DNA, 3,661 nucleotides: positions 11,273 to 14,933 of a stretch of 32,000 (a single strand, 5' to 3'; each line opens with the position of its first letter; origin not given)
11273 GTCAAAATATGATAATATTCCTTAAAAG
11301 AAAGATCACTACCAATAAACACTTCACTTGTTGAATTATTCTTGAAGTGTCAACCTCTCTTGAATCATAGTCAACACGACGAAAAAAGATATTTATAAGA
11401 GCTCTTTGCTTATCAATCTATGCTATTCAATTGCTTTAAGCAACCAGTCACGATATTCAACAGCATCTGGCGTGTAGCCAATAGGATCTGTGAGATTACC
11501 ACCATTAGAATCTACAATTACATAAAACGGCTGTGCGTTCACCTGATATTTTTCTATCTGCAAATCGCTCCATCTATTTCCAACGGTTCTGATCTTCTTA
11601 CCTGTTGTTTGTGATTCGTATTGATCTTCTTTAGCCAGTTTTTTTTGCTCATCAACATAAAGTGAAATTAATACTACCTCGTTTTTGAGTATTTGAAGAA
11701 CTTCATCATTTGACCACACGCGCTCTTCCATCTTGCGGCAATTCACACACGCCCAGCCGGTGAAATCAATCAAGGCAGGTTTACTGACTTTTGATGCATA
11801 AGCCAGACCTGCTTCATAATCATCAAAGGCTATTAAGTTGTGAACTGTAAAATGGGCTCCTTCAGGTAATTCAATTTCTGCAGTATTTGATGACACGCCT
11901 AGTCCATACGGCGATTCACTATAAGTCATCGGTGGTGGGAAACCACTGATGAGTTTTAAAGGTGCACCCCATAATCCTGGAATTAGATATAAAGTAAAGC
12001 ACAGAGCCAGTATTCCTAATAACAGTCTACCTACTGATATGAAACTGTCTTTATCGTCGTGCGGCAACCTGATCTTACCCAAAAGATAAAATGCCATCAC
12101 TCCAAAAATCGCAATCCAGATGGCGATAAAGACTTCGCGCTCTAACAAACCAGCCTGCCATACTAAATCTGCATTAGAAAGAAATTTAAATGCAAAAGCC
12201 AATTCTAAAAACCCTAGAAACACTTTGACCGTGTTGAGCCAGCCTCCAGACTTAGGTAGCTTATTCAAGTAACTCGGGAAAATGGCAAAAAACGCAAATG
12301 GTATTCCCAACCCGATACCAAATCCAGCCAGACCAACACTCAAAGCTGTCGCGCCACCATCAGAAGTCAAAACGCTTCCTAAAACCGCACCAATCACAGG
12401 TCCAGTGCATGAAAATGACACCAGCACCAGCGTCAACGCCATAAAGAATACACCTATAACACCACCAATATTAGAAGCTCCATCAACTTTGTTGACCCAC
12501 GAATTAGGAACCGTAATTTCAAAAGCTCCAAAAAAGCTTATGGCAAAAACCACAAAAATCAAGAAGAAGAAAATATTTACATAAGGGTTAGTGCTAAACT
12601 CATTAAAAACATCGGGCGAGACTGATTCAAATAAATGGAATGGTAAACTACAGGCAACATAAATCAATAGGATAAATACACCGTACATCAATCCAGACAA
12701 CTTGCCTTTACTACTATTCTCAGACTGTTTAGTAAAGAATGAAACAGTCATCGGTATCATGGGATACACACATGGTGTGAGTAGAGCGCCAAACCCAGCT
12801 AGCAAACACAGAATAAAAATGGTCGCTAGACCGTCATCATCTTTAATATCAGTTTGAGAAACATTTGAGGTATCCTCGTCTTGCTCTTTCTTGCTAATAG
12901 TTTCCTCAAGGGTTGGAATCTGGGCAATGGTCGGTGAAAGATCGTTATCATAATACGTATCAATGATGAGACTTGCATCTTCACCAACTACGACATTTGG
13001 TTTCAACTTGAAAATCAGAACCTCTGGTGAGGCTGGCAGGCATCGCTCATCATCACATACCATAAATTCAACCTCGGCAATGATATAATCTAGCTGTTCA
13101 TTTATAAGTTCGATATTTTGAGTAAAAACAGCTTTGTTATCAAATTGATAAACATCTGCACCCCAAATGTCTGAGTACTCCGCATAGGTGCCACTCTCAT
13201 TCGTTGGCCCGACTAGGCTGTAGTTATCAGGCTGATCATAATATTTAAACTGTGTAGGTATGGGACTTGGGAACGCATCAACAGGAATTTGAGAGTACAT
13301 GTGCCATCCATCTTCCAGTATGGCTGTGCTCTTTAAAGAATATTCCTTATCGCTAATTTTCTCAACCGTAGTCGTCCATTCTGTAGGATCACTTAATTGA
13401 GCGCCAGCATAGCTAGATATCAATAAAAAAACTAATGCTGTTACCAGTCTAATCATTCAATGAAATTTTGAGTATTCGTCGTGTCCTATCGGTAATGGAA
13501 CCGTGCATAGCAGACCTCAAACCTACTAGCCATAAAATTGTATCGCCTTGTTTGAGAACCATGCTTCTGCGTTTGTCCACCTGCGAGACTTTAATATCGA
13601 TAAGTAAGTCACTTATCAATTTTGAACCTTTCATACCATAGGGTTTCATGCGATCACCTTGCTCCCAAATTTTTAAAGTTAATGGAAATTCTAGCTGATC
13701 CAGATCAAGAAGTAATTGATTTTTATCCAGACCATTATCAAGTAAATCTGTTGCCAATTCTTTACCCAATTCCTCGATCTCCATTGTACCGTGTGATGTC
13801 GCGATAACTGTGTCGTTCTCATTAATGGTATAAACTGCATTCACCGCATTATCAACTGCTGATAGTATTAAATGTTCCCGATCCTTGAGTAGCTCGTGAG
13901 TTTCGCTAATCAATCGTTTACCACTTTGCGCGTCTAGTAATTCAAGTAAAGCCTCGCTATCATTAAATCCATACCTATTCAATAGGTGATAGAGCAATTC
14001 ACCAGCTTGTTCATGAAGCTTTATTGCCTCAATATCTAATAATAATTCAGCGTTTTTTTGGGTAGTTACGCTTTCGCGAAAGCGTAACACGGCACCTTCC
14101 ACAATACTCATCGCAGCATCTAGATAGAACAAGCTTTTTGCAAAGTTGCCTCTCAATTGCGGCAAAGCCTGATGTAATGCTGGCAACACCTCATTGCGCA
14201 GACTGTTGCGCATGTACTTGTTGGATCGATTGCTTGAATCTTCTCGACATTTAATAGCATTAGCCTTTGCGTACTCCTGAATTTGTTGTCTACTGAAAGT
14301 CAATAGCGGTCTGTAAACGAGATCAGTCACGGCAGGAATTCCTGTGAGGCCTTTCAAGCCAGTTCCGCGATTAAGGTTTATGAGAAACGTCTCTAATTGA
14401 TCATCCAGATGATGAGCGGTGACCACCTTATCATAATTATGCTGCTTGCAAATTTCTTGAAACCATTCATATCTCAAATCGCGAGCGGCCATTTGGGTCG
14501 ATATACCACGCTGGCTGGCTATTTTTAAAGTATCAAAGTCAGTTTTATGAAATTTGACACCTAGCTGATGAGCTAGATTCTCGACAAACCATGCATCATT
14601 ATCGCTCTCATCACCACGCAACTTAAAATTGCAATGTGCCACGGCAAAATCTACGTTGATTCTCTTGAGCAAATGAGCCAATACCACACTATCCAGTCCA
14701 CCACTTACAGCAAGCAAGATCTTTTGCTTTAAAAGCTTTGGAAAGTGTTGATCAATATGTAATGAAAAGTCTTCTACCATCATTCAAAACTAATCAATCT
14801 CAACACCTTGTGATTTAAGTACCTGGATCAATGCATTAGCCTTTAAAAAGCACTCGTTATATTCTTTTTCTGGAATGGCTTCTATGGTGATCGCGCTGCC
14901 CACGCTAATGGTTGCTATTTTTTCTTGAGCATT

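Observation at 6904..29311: Highly iterated perfect 14-bp palindrome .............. scattered through genes and spacers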

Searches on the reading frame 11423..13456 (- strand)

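Call 6: search_protein_families(library=ncbifam, proteins=[window:11423-13456:-])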
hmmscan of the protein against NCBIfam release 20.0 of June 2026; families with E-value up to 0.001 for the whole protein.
window:11423-13456:- (677 aa): 3 families
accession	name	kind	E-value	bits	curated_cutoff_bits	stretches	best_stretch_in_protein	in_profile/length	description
NF001419.0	PRK00293.1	subfamily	2.9e-39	135.1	330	1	125-596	113-515/574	protein-disulfide reductase DsbD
NF045694.1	seleno_TsoB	exception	8.7e-39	133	805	2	197-427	168-392/572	rhodanese/DsbD fusion-like selenoprotein TsoB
NF043050.1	DisulfRedDsbH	equivalog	0.00055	20.1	190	0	541-656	42-143/166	disulfide reductase DsbH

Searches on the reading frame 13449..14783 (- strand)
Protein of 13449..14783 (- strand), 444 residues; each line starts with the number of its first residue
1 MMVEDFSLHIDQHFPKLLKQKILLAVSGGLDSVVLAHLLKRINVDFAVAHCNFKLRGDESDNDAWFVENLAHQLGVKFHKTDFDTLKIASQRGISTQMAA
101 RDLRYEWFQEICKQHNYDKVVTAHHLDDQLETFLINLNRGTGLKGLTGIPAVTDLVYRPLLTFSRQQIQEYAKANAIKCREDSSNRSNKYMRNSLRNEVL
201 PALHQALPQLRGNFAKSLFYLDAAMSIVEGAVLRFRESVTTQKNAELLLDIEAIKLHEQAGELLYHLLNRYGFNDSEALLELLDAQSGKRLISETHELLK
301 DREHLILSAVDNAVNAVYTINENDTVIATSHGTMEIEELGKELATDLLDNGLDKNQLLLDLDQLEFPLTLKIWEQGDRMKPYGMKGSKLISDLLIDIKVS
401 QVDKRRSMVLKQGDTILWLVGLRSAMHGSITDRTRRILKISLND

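Call 6: search_protein_families(library=ncbifam, proteins=[window:13449-14783:-])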
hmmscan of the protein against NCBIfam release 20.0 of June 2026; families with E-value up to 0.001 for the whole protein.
window:13449-14783:- (444 aa): 8 families
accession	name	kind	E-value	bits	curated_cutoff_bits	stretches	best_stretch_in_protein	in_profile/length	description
TIGR02432.1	lysidine_TilS_N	equivalog_domain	9e-55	185.5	93.6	1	21-201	1-189/189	tRNA lysidine(34) synthetase TilS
NF007942.0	PRK10660.1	equivalog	6.4e-34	117.5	606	1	19-217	17-217/439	tRNA lysidine(34) synthetase TilS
NF007972.0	PRK10696.1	equivalog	1.1e-13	51.2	272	1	20-223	42-253/295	tRNA 2-thiocytidine(32) synthetase TtcA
NF049949.1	tRNAsynTtuAPyrococ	equivalog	2.6e-11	43.2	450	1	19-216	47-251/292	tRNA-5-methyluridine(54) 2-sulfurtransferase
TIGR02433.1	lysidine_TilS_C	equivalog_domain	2.5e-08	33.2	20.2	1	368-413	1-46/47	tRNA lysidine(34) synthetase TilS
NF001138.1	PRK00143.1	equivalog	0.00025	20.1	284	0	21-84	1-69/345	tRNA 2-thiouridine(34) synthase MnmA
TIGR00268.2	TIGR00268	equivalog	0.00036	19.9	150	1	20-129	14-124/259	ATP-dependent sacrificial sulfur transferase LarE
NF047749.1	tRNAThiolNcsA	equivalog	0.00092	18.4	500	0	22-140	56-186/322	tRNA 2-thiolation protein NcsA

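Call 19: find_encoding_contigs(protein=window:13449-14783:-, flank=10000, max_places=6)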
Protein window:13449-14783:- (444 aa): no gene with exactly this product is on record in the collection.

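Call 41: find_homologous_proteins(query=window:13449-14783:-, max_evalue=1e-30)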
Query window:13449-14783:- (444 aa): 7907 proteins with E <= 1e-30 among 8000 candidates; the best 120 are listed.
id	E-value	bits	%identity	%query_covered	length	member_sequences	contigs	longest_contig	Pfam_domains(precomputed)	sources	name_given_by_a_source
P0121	1.0e-289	979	100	100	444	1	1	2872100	PF11734.14,PF28558.1,PF01171.27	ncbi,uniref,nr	ncbi:tRNA lysidine(34) synthetase TilS [Nonlabens ponticola]|uniref:tRNA(Ile)-lysidine synthase n=1 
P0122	2.9e-135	470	51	99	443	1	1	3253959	PF11734.14,PF28558.1,PF01171.27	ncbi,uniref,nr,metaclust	ncbi:tRNA(Ile)-lysidine synthase [Nonlabens sp. Hel1_33_55]|uniref:tRNA lysidine(34) synthetase TilS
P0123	3.6e-134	466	52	98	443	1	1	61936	PF11734.14,PF28558.1,PF01171.27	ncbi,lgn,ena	-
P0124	1.2e-133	464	49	99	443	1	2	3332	PF11734.14,PF28558.1,PF01171.27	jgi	jgi:tRNA(Ile)-lysidine synthase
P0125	8.5e-133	462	48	99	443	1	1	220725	PF11734.14,PF28558.1,PF01171.27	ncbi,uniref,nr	ncbi:tRNA lysidine(34) synthetase TilS [Nonlabens antarcticus]|uniref:tRNA lysidine(34) synthetase T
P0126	1.1e-130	455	50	99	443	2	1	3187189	PF11734.14,PF28558.1,PF01171.27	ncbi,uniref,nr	ncbi:tRNA lysidine(34) synthetase TilS [Nonlabens agnitus]|uniref:tRNA(Ile)-lysidine synthase n=1 Ta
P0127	7.8e-130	452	50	100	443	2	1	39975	PF11734.14,PF28558.1,PF01171.27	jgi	-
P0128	1.2e-129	451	49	99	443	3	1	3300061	PF11734.14,PF28558.1,PF01171.27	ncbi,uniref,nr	ncbi:tRNA lysidine(34) synthetase TilS [Nonlabens arenilitoris]|uniref:tRNA(Ile)-lysidine synthase n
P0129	4.4e-129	449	48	99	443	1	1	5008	PF11734.14,PF28558.1,PF01171.27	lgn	-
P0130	4.6e-129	449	49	100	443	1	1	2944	PF11734.14,PF28558.1,PF01171.27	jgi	jgi:tRNA(Ile)-lysidine synthase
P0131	4.0e-128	446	50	99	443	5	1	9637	PF28558.1,PF01171.27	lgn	-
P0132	5.4e-128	446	49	99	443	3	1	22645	PF11734.14,PF28558.1,PF01171.27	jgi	jgi:tRNA(Ile)-lysidine synthase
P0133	3.1e-127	443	48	99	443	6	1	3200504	PF11734.14,PF28558.1,PF01171.27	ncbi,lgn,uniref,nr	ncbi:tRNA lysidine(34) synthetase TilS [Nonlabens ulvanivorans]|uniref:tRNA lysidine(34) synthetase 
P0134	3.8e-127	443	48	100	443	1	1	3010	PF11734.14,PF28558.1,PF01171.27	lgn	-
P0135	1.1e-126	442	47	100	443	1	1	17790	PF01507.26,PF11734.14,PF28558.1,PF01171.27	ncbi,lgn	-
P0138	1.9e-125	437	46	99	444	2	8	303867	PF01507.26,PF28558.1,PF01171.27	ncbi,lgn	-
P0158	4.7e-114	400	47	99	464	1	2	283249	PF11734.14,PF28558.1,PF01171.27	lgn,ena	-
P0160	5.6e-114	400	46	99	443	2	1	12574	PF11734.14,PF28558.1,PF01171.27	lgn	-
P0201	6.1e-108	380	45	97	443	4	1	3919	PF11734.14,PF28558.1,PF01171.27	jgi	-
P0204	8.5e-108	379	43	99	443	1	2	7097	PF28558.1,PF01171.27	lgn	-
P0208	1.0e-107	379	46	99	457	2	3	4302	PF11734.14,PF28558.1,PF01171.27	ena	-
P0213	1.7e-107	378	44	92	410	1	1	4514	PF28558.1,PF01171.27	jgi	-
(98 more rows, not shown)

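Call 43: find_encoding_contigs(protein=P0158, flank=10000, max_places=1)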
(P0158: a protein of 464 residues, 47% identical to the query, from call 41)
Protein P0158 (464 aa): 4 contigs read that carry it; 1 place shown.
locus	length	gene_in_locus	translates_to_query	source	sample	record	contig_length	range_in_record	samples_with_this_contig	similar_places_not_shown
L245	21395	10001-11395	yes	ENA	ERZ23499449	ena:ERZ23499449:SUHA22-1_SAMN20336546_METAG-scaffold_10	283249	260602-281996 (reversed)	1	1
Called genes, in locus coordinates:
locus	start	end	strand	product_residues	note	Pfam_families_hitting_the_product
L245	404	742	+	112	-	PF00436:SSB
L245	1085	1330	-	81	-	-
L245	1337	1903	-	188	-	PF04542:Sigma70_r2, PF08281:Sigma70_r4_2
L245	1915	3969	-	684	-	PF01432:Peptidase_M3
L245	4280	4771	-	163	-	PF00731:AIRC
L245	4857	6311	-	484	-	PF02646:RmuC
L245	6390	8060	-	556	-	PF00849:PseudoU_synth_2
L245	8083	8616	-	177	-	PF05163:DinB, PF07609:DUF1572 (weak), PF12867:DinB_2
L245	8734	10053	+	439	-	PF04715: (faint), PF00425:Chorismate_bind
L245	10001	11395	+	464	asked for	PF01171:ATP_bind_3, PF28558:TilS_SCL, PF11734:TilS_C (weak)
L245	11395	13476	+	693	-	PF02683:DsbD_TM, PF13098:Thioredoxin_2, PF13899:Thioredoxin_7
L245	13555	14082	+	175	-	PF06114:Peptidase_M78 (weak), PF10263:SprT-like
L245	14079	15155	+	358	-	PF00483:NTP_transferase, PF22640:ManC_GMP_beta-helix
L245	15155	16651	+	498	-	PF04087:DUF389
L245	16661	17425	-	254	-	PF02463:SMC_N (faint), PF00005:ABC_tran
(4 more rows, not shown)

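Call 44: find_encoding_contigs(protein=P0208, flank=3000, max_places=1)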
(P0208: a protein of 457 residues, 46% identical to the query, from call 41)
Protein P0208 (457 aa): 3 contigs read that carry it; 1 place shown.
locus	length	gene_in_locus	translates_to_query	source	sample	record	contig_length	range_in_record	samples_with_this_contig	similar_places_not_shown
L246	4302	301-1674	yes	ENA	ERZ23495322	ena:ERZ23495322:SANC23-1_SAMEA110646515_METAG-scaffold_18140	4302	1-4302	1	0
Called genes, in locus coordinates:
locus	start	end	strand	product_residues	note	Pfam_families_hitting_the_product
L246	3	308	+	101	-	?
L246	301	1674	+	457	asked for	PF01171:ATP_bind_3, PF28558:TilS_SCL, PF11734:TilS_C (weak)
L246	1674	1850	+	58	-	-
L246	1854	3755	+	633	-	PF02683:DsbD_TM, PF03190:Thioredox_DsbH (weak), PF13899:Thioredoxin_7, PF13098:Thioredoxin_2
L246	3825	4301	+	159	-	?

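Call 69: list_cluster_members(proteins=[P0201, P0204, P0213, P0138, P0160])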
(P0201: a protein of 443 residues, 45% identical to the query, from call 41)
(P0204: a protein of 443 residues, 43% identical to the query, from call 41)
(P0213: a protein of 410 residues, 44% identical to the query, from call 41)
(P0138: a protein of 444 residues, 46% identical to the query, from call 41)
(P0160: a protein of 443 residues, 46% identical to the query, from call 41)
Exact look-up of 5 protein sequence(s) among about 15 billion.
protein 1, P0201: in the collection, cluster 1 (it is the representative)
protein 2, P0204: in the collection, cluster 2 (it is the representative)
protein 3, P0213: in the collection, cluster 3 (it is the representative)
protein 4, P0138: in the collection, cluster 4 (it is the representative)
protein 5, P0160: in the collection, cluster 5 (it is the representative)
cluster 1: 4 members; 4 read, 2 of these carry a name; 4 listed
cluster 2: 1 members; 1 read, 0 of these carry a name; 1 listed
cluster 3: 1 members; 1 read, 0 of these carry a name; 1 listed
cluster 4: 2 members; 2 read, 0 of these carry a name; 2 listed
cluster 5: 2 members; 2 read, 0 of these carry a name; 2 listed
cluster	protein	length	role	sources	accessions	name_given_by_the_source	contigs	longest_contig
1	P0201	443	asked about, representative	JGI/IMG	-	-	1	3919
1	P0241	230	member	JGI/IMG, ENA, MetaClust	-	\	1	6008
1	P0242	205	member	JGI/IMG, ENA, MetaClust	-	\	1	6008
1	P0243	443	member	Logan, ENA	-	-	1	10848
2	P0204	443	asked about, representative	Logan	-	-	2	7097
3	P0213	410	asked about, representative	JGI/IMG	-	-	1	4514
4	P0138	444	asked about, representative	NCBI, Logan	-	-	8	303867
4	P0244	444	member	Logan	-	-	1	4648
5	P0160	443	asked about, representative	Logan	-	-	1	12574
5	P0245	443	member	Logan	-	-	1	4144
